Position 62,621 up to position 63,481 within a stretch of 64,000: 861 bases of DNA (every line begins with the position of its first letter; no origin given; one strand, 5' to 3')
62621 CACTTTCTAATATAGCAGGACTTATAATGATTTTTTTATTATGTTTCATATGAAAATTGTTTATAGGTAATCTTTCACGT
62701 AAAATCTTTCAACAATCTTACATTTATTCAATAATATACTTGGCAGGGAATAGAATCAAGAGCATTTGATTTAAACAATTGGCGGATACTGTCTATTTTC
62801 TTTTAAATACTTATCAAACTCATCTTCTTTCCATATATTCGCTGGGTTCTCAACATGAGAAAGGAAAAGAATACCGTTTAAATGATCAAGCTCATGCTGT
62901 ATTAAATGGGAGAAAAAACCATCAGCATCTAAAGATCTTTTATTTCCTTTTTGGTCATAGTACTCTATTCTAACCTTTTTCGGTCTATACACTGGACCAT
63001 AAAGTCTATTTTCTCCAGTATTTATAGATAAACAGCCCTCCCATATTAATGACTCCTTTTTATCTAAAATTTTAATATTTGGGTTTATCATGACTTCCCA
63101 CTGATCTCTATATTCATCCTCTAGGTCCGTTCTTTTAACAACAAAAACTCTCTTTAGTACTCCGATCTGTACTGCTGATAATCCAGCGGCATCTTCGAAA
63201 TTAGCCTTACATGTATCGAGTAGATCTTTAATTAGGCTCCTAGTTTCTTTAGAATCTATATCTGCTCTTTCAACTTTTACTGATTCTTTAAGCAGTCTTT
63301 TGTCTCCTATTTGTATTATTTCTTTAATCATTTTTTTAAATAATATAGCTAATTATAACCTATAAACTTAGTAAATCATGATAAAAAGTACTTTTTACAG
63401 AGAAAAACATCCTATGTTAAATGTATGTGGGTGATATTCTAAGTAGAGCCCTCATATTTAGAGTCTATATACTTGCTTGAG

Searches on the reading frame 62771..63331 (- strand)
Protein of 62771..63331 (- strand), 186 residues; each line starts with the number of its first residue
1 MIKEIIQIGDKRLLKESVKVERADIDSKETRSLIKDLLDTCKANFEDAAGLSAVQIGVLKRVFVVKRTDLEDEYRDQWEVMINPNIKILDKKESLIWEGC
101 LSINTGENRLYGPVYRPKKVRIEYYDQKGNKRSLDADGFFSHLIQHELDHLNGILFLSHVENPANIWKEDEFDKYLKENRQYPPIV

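Call 61: find_encoding_contigs(protein=window:62771-63331:-, flank=10000, max_places=2)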
Protein window:62771-63331:- (186 aa): no gene with exactly this product is on record in the collection.
